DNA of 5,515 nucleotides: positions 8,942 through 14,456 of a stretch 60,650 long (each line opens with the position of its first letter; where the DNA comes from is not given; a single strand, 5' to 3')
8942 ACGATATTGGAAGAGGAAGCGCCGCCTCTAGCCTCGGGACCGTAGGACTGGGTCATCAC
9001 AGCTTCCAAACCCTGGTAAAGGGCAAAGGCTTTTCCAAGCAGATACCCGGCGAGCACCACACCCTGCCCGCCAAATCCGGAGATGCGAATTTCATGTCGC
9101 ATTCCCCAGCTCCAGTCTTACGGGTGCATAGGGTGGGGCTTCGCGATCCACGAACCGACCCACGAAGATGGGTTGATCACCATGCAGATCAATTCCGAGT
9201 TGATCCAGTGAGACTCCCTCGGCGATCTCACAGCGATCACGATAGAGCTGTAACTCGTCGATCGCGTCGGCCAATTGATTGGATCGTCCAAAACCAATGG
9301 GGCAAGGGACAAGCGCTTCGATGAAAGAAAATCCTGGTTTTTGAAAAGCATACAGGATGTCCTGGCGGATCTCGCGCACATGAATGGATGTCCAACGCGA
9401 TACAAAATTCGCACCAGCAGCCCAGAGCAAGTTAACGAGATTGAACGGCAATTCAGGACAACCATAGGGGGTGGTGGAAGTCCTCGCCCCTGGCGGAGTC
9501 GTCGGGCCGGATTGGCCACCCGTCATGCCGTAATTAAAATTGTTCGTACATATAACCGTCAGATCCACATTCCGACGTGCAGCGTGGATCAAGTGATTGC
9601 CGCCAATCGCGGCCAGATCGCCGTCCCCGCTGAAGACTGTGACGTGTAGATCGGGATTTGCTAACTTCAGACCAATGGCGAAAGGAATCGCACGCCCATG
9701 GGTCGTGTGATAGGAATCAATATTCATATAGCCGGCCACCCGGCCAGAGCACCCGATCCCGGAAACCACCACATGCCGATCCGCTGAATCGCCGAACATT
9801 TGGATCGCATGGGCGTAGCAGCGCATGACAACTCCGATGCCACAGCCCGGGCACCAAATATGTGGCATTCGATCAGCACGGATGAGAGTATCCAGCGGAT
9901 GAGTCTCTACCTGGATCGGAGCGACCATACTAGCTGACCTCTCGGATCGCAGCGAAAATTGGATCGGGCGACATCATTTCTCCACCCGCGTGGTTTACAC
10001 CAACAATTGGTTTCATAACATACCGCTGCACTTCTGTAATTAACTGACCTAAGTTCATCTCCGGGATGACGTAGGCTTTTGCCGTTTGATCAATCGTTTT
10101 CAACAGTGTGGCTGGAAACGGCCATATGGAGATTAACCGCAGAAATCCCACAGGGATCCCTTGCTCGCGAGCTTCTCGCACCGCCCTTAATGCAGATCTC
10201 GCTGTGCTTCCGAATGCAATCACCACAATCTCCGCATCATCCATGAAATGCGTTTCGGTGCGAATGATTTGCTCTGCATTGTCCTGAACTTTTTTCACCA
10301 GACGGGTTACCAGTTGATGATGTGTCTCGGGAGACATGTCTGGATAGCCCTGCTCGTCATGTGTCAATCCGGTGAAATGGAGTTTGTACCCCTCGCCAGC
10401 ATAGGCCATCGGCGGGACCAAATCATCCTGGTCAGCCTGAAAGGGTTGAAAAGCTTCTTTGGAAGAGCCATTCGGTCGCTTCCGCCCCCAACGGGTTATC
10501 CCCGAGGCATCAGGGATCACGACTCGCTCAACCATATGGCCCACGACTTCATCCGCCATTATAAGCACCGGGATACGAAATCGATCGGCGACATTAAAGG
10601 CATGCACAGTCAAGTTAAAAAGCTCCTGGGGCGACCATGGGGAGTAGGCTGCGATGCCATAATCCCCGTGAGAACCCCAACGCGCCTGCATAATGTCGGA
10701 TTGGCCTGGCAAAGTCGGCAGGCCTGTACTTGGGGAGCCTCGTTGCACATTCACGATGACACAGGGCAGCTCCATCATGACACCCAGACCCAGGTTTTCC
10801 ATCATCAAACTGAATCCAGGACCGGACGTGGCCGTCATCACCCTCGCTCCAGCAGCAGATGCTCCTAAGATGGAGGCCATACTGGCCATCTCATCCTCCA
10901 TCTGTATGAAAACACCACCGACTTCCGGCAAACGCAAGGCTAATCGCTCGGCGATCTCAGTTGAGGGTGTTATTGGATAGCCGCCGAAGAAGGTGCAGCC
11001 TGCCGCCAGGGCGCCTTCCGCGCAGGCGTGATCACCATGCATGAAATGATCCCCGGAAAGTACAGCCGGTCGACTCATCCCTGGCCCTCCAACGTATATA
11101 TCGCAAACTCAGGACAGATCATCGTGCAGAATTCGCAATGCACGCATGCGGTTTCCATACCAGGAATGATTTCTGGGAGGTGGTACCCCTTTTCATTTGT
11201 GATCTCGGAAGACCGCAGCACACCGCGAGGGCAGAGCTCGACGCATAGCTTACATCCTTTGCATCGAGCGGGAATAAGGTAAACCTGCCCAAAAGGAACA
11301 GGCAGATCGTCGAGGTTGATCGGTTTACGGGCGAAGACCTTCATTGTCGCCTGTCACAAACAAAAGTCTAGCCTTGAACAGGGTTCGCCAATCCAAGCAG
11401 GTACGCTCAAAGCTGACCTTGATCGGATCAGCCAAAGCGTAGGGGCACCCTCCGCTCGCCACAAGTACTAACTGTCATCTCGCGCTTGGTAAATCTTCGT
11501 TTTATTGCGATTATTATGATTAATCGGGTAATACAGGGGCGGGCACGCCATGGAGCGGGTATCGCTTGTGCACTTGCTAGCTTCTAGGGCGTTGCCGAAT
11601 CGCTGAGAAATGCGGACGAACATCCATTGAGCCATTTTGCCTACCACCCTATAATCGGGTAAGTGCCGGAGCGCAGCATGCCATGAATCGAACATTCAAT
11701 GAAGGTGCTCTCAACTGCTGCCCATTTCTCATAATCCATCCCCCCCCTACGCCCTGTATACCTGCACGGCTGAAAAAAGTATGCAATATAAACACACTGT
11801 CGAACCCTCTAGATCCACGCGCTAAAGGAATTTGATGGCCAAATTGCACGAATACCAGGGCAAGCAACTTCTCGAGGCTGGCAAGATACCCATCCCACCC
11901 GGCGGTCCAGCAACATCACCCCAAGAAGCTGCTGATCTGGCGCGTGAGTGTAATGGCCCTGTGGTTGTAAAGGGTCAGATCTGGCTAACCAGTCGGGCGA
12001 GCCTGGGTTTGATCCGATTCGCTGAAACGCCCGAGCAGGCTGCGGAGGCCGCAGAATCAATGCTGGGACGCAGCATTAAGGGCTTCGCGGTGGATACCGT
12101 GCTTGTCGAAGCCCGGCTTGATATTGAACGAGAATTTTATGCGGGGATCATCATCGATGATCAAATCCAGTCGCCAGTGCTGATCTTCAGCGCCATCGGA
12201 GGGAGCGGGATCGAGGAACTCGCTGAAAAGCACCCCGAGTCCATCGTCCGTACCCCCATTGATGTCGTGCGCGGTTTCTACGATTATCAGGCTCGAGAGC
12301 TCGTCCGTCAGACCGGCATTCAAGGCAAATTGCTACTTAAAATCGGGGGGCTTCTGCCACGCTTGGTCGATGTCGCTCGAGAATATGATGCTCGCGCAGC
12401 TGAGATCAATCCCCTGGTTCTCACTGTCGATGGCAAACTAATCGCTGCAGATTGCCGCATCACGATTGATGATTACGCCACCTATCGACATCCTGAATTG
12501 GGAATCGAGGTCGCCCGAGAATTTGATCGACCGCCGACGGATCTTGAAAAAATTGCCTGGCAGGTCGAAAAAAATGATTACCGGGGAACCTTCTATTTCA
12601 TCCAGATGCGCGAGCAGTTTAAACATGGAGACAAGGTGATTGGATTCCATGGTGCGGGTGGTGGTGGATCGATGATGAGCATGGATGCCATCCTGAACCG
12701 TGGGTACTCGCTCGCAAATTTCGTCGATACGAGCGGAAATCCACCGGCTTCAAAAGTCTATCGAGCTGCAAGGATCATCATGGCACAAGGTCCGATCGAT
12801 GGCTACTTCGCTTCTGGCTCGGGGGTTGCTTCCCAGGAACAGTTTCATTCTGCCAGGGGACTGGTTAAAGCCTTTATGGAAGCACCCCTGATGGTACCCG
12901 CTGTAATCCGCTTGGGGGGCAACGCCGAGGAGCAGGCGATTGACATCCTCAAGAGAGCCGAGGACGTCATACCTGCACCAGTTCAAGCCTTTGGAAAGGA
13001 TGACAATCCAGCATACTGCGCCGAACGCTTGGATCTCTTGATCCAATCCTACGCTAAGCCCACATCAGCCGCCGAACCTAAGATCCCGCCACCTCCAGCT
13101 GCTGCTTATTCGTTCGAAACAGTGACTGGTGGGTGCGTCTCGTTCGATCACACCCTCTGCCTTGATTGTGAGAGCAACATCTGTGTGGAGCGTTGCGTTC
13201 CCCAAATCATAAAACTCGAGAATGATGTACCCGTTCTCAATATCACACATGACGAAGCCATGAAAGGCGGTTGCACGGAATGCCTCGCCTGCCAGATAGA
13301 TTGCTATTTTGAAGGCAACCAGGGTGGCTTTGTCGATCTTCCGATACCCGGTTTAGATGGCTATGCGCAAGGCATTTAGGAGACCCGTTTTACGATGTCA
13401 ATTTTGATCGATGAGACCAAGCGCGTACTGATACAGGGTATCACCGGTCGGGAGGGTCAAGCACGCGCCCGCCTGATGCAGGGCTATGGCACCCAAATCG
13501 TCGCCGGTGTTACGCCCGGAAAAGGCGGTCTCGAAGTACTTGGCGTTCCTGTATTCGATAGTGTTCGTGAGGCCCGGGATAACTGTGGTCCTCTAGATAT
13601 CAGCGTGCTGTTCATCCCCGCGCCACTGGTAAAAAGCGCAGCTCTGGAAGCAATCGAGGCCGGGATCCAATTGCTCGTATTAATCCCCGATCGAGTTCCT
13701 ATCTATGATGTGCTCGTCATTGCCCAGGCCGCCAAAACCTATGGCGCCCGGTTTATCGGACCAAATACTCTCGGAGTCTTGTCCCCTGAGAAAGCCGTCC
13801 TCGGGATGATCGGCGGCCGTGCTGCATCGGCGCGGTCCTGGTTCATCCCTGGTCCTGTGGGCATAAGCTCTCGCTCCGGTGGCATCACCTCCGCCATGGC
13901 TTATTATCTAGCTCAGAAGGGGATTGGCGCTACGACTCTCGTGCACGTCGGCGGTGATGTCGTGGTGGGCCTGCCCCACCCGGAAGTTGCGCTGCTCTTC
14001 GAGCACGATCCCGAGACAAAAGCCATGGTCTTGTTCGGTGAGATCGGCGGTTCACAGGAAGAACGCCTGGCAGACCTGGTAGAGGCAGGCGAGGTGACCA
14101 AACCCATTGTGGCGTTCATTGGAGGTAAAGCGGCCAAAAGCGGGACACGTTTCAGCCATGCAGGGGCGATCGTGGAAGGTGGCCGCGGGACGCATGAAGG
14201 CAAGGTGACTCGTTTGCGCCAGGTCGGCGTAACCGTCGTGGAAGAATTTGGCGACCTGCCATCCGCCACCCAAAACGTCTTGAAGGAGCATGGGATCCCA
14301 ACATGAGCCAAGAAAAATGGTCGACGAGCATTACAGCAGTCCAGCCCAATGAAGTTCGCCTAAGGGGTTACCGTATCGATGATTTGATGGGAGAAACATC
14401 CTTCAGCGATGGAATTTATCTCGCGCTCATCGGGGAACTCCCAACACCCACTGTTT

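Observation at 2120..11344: Eight-gene translationally coupled operon joining a 2-oxoacid:ferredoxin oxidoreductase to HdrA-MvhD, HdrD-like and EtfAB modules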

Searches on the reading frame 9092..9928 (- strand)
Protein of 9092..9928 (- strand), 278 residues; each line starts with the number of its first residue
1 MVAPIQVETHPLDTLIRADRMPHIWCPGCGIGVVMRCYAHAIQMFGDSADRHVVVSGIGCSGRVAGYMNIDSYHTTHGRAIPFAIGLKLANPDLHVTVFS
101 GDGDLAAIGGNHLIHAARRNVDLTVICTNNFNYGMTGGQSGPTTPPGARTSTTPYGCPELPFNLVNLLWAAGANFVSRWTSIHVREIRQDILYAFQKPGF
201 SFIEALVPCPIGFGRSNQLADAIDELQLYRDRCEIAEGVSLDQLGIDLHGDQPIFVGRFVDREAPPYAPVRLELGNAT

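Call 3: search_protein_families(library=pfam, proteins=[window:9092-9928:-])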
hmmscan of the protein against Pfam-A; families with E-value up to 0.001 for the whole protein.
window:9092-9928:- (278 aa): 1 family
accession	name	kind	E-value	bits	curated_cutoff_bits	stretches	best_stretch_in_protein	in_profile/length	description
PF02775.26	TPP_enzyme_C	-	1.6e-31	109.6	21.9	1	59-204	3-150/151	Thiamine pyrophosphate enzyme, C-terminal TPP binding domain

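Call 4: search_protein_families(library=ncbifam, proteins=[window:9092-9928:-])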
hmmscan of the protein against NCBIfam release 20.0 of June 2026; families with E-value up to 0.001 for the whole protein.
window:9092-9928:- (278 aa): 28 families (the best 25 are shown)
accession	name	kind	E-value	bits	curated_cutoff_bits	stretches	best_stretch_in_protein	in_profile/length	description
NF007207.0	PRK09628.1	equivalog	8.9e-71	238.7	364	1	13-232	6-225/277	2-oxoglutarate ferredoxin oxidoreductase subunit beta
NF008820.0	PRK11866.1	equivalog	7.5e-62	209.3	402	1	18-216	11-207/287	2-oxoacid ferredoxin oxidoreductase subunit beta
TIGR02177.1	PorB_KorB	subfamily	2.2e-55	188.2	261.9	1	24-210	2-188/286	2-oxoacid:acceptor oxidoreductase, beta subunit, pyruvate/2-ketoisovalerate family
NF041171.1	Oxoac_fdxbeta_Archa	equivalog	3.3e-53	180.9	423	1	25-210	5-190/296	2-oxoacid:ferredoxin oxidoreductase subunit beta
NF008821.0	PRK11869.1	equivalog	7.8e-51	172.6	438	1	17-218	8-208/286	2-oxoacid ferredoxin oxidoreductase subunit beta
NF008818.0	PRK11864.1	subfamily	4.3e-19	68.7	405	1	23-220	18-219/300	3-methyl-2-oxobutanoate dehydrogenase subunit beta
NF008819.1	PRK11865.1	equivalog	1.7e-15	57.1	405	1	23-217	18-220/300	pyruvate synthase subunit PorB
TIGR03336.1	IOR_alpha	equivalog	5e-11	41.6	650.9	1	21-234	354-553/595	indolepyruvate ferredoxin oxidoreductase subunit alpha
NF045766.1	PhenlGlyoxDHPadI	equivalog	4.1e-08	32.4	700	1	93-213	231-358/443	NADH-dependent phenylglyoxylate dehydrogenase subunit beta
TIGR03846.1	sulfopy_beta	equivalog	5.8e-08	32.8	221.5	1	41-144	4-111/182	sulfopyruvate decarboxylase subunit beta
NF045792.1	OxalOxredbeta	equivalog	9.6e-08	31.4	590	1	92-156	100-164/311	oxalate oxidoreductase subunit beta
NF004813.0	PRK06163.1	equivalog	1.3e-07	31.5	240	1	76-143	58-125/202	hypothetical protein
NF006052.0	PRK08199.1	subfamily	5.4e-06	25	539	1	77-134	417-473/559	thiamine pyrophosphate protein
NF006016.1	PRK08155.1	equivalog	6.1e-06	24.9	870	1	76-136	410-469/554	acetolactate synthase large subunit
NF005584.0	PRK07282.1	equivalog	8.1e-06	24.6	970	1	76-136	419-478/566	acetolactate synthase large subunit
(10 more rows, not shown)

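Call 45: search_solved_structures(query=window:9092-9928:-, max_evalue=1e-10)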
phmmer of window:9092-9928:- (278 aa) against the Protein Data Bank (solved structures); distinct sequences matched with E-value up to 1e-10: 4.
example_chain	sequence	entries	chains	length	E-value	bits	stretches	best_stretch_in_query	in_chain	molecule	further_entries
8ys5_C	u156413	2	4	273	9.3e-60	205.8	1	13-230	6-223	2-oxoglutarate ferredoxin oxidoreductase subunit beta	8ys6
5b48_B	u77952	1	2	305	7.6e-41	143.8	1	24-211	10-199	2-oxoacid--ferredoxin oxidoreductase beta subunit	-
5b46_B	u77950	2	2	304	1.1e-40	143.2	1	24-211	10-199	2-oxoacid--ferredoxin oxidoreductase beta subunit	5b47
6n2n_B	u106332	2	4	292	6.7e-40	140.7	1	20-233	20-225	Pyruvate ferredoxin/flavodoxin oxidoreductase, beta subunit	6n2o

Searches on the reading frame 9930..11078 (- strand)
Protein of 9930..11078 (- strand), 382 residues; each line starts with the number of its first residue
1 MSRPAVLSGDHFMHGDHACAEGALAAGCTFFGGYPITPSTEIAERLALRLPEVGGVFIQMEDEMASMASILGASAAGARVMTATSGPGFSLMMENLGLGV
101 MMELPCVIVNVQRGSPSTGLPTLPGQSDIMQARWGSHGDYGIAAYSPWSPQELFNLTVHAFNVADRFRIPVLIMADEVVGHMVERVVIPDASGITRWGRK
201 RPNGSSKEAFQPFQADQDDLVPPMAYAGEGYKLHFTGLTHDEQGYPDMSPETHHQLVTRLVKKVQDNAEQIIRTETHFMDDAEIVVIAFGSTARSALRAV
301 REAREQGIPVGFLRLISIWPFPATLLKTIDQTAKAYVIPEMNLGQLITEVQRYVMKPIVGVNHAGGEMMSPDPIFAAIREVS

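Call 3: search_protein_families(library=pfam, proteins=[window:9930-11078:-])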
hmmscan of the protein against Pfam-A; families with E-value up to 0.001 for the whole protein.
window:9930-11078:- (382 aa): 3 families
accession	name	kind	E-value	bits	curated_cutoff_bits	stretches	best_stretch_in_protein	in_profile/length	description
PF01855.24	POR_N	-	7.2e-68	229.2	27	1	21-257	1-229/231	Pyruvate flavodoxin/ferredoxin oxidoreductase, thiamine diP-bdg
PF17147.9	PFOR_II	-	2.1e-19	70.2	27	1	282-372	1-100/102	Pyruvate:ferredoxin oxidoreductase core domain II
PF02780.25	Transketolase_C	-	2e-06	28.2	25.9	1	282-356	10-86/124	Transketolase, C-terminal domain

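Call 4: search_protein_families(library=ncbifam, proteins=[window:9930-11078:-])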
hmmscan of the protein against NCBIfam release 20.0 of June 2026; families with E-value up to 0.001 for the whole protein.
window:9930-11078:- (382 aa): 13 families
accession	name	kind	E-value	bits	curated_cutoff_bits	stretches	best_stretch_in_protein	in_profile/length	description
NF006412.0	PRK08659.1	equivalog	5e-165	549.3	411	1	10-381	5-376/378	2-oxoacid:acceptor oxidoreductase subunit alpha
NF007206.0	PRK09627.1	equivalog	2.3e-110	369.1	579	1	14-380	7-374/375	2-oxoglutarate synthase subunit alpha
TIGR03710.1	OAFO_sf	subfamily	2.9e-108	362.9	482.75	1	11-377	194-560/561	2-oxoacid:acceptor oxidoreductase subunit alpha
NF005507.0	PRK07119.1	subfamily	6.4e-87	291.6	399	2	11-191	5-185/352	3-methyl-2-oxobutanoate dehydrogenase subunit VorB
NF041170.1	Oxoac_fdxalpha_Archa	equivalog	5.2e-64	216.7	800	1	12-343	237-582/636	2-oxoacid:ferredoxin oxidoreductase subunit alpha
NF007201.0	PRK09622.1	equivalog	5.4e-33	114.5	590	1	15-338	15-324/405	2-oxoacid:ferredoxin oxidoreductase subunit alpha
NF040682.1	PorA_Arch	equivalog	1.3e-31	109.9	550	1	13-342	6-321/387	pyruvate synthase subunit PorA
NF006233.0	PRK08367.1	equivalog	3.4e-26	92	625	1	12-343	6-323/394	pyruvate ferredoxin oxidoreductase subunit alpha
NF006232.0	PRK08366.1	equivalog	5.7e-24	84.4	646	1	13-178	10-171/394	2-ketoisovalerate ferredoxin oxidoreductase subunit alpha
NF045764.1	PhenlGlyoxDHPadG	equivalog_domain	1.2e-21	76.7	700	1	14-335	6-321/398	NADH-dependent phenylglyoxylate dehydrogenase subunit alpha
TIGR03336.1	IOR_alpha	equivalog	3.4e-17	62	650.9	1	11-190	3-176/595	indolepyruvate ferredoxin oxidoreductase subunit alpha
NF045791.1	OxalOxredalpha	equivalog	1.7e-14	53.7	500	1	15-329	9-309/395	oxalate oxidoreductase subunit alpha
TIGR02176.1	pyruv_ox_red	equivalog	1.2e-08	33.3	911.35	1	14-336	5-320/1167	pyruvate:ferredoxin (flavodoxin) oxidoreductase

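Call 44: search_solved_structures(query=window:9930-11078:-, max_evalue=1e-10)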
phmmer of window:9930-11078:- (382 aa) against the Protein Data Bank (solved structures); distinct sequences matched with E-value up to 1e-10: 7.
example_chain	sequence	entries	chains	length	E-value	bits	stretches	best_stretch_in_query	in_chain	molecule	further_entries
1yd7_A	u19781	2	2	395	1.2e-112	379.9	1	10-379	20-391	2-keto acid:ferredoxin oxidoreductase subunit alpha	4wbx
8ys5_A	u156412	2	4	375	1.2e-77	264.8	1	14-380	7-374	2-oxoglutarate synthase subunit alpha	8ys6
6n2n_A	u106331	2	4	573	3.4e-62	213.9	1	12-380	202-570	Pyruvate flavodoxin/ferredoxin oxidoreductase domain protein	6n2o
5b46_A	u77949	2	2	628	8e-37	130.4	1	15-338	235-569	2-oxoacid--ferredoxin oxidoreductase alpha subunit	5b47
5b48_A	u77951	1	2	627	2e-32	115.9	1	12-357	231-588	2-oxoacid--ferredoxin oxidoreductase alpha subunit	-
9bt4_B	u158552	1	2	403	3.9e-16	62.3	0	13-114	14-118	Pyruvate:Ferredoxin Oxidoreductase, subunit alpha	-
5c4i_A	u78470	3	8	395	4e-12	49.1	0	15-106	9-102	Oxalate oxidoreductase subunit alpha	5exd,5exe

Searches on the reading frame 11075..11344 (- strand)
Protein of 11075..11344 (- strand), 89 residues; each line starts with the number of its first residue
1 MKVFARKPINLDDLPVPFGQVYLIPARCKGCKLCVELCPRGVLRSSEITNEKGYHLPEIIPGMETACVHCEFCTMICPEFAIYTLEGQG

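Call 3: search_protein_families(library=pfam, proteins=[window:11075-11344:-])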
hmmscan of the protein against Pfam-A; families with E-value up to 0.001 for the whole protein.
window:11075-11344:- (89 aa): 11 families
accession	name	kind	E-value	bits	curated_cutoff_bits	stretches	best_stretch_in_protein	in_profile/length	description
PF12838.12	Fer4_7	-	1.5e-10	41.8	27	1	27-79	1-50/52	4Fe-4S dicluster domain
PF00037.32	Fer4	-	2.4e-10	40.2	21.1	1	22-43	2-23/24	4Fe-4S binding domain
PF13187.11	Fer4_9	-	2.7e-08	34.1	27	1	27-81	1-51/52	4Fe-4S dicluster domain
PF12837.12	Fer4_6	-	4.2e-08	33.2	25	1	64-79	6-21/24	4Fe-4S binding domain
PF14697.11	Fer4_21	-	2.7e-07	31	35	0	24-39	37-52/59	4Fe-4S dicluster domain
PF12797.12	Fer4_2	-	1.1e-06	28.7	24.5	1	21-39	3-21/22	4Fe-4S binding domain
PF12800.12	Fer4_4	-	2.5e-06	27.8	24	0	25-41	1-17/17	4Fe-4S binding domain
PF13183.11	Fer4_8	-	5.8e-06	27.2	27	0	23-42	49-68/68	4Fe-4S dicluster domain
PF13484.11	Fer4_16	-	5.9e-06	27.4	30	0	27-78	1-64/66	4Fe-4S double cluster binding domain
PF13237.11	Fer4_10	-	1.3e-05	25.5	25.5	1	21-78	2-53/53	4Fe-4S dicluster domain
PF13534.11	Fer4_17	-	2.8e-05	25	22.2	0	66-86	1-21/61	4Fe-4S dicluster domain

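Call 4: search_protein_families(library=ncbifam, proteins=[window:11075-11344:-])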
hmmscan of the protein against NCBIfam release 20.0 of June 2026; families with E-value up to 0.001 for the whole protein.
window:11075-11344:- (89 aa): 31 families (the best 25 are shown)
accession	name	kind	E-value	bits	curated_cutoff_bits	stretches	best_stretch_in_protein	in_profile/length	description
NF042987.1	OGOR_delta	exception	4.9e-15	55.5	125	1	27-82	32-85/89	2-oxoglutarate ferredoxin oxidoreductase subunit delta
NF007205.0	PRK09626.1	equivalog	2.5e-12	46.7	93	1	21-85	12-74/105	2-oxoglutarate-acceptor oxidoreductase subunit OorD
NF043039.1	HgcAB_like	equivalog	7.7e-09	35.6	285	1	19-83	293-350/350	HgcAB-like fusion protein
TIGR01971.1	NuoI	subfamily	1.8e-08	34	113.05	1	26-83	42-99/121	NADH-quinone oxidoreductase, chain I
NF004541.0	PRK05888.2-2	equivalog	1.2e-07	31.8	217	1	19-83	54-112/168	NADH-quinone oxidoreductase subunit NuoI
NF042909.1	FMH_DH_FwdF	exception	2.2e-07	30.3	375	1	19-83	131-196/336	tungsten-dependent formylmethanofuran dehydrogenase subunit FwdF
NF040684.1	PorD_Arch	equivalog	6.7e-07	29.3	120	0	65-85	32-52/85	pyruvate synthase subunit PorD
NF004545.0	PRK05888.3-1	equivalog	1e-06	28.5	229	1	20-84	60-125/154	NADH-quinone oxidoreductase subunit NuoI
NF007204.0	PRK09625.1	equivalog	1.6e-06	28.2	125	0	27-40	90-103/133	pyruvate flavodoxin oxidoreductase subunit delta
TIGR02512.1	FeFe_hydrog_A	subfamily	2e-06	26.9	405.95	1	25-84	6-69/375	[FeFe] hydrogenase, group A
NF040864.1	HgcB_ferredoxin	equivalog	2.3e-06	27.3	99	1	23-87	11-66/93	mercury methylation ferredoxin HgcB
NF006221.0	PRK08348.1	subfamily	3e-06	27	124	1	19-82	37-92/136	NADH-plastoquinone oxidoreductase subunit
TIGR02179.1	PorD_KorD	subfamily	3.9e-06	26.9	60.05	0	64-86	24-46/78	2-oxoacid:acceptor oxidoreductase, delta subunit, pyruvate/2-ketoisovalerate family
NF004914.0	PRK06273.1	equivalog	1.5e-05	24.9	163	1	26-84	51-112/167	ferredoxin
NF004536.0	PRK05888.1-1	equivalog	1.6e-05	24.3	212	1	27-83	59-115/180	NADH-quinone oxidoreductase subunit NuoI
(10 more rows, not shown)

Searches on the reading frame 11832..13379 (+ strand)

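Call 7: search_protein_families(library=ncbifam, proteins=[window:11832-13379:+], max_evalue=1e-10)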
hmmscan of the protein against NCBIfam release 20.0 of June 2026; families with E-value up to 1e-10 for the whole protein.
window:11832-13379:+ (515 aa): 3 families
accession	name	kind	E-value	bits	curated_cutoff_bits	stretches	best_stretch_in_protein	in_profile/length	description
TIGR01016.1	sucCoAbeta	subfamily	7.8e-72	242.3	375.55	1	4-377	2-365/386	succinate-CoA ligase subunit beta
NF001913.0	PRK00696.1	equivalog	8.7e-72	242.3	370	1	4-378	2-366/388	ADP-forming succinate--CoA ligase subunit beta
NF010647.0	PRK14046.1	equivalog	5.1e-51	174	604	1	5-376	3-364/392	malate--CoA ligase subunit beta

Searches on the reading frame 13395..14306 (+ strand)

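Call 7: search_protein_families(library=ncbifam, proteins=[window:13395-14306:+], max_evalue=1e-10)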
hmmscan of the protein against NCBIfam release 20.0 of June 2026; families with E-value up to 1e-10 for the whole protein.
window:13395-14306:+ (303 aa): 4 families
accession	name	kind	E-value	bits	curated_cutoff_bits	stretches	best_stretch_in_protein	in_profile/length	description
NF004230.0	PRK05678.1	equivalog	8.1e-85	284.5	336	1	1-298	1-290/291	succinate--CoA ligase subunit alpha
TIGR01019.1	sucCoAalpha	subfamily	1.4e-84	283.9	353.2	1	3-296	1-286/286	succinate--CoA ligase subunit alpha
TIGR02717.1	AcCoA-syn-alpha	equivalog_domain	5.5e-23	81.3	567.15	1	38-295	41-287/447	acetate--CoA ligase alpha subunit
NF045494.1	AcCoALig_Archglob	equivalog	4.5e-14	51.8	1200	1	47-294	265-500/665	acetate--CoA ligase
